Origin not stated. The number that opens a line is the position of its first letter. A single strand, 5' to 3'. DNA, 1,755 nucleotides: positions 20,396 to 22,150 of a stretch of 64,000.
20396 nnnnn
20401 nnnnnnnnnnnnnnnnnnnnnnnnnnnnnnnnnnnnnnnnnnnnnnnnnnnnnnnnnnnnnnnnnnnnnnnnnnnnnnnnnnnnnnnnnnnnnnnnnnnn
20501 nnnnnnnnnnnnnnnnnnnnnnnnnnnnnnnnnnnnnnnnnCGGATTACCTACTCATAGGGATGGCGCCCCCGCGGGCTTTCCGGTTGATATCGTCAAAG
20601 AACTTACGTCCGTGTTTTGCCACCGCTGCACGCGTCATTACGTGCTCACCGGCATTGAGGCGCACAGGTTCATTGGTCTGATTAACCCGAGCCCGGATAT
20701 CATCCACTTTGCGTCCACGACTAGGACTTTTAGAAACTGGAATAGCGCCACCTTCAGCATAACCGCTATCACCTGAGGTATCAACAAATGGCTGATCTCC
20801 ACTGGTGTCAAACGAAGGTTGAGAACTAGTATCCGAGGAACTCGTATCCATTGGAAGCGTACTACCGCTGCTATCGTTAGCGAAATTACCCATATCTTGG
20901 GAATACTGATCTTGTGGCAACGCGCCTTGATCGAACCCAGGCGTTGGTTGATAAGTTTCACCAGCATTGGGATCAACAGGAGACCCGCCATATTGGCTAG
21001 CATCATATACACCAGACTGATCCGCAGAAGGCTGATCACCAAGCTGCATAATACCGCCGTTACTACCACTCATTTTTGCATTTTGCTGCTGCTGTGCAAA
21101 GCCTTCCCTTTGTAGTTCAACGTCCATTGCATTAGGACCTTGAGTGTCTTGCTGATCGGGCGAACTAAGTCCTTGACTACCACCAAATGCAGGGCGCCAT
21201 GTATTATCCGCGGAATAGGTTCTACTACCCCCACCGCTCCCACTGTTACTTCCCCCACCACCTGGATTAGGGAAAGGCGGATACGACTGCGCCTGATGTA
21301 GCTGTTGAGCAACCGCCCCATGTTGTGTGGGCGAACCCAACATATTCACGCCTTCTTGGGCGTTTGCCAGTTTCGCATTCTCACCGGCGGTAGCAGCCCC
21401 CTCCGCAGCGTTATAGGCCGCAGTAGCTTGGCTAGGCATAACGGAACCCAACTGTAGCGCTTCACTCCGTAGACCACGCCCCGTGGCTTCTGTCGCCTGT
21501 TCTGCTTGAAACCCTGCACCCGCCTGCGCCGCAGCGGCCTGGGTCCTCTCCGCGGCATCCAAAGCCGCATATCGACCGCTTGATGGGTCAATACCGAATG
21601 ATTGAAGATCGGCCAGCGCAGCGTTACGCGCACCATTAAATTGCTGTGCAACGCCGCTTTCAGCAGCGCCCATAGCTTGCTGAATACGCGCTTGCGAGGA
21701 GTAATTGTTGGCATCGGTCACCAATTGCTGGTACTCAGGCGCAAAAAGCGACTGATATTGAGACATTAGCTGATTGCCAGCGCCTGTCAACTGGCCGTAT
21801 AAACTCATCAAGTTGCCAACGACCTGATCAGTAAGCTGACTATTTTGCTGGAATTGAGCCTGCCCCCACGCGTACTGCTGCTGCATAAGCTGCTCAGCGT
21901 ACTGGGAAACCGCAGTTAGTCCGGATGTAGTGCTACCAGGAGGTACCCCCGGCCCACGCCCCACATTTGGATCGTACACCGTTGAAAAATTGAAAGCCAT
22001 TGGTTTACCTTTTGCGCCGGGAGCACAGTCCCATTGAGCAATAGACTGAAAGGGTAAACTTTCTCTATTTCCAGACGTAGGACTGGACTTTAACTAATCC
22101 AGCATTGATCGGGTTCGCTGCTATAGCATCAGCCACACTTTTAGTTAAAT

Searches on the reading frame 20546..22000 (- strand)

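Call 50: search_protein_families(library=phrogs, proteins=[window:20546-22000:-], max_evalue=0.001)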
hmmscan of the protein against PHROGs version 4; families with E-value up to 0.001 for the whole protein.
window:20546-22000:- (484 aa): 2 families
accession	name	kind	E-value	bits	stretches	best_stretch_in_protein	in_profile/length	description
phrog_8003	-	head and packaging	9.8e-26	91.8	1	37-220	42-226/389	virion structural protein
phrog_611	-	unknown function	5.1e-05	23.9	1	81-215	30-167/218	-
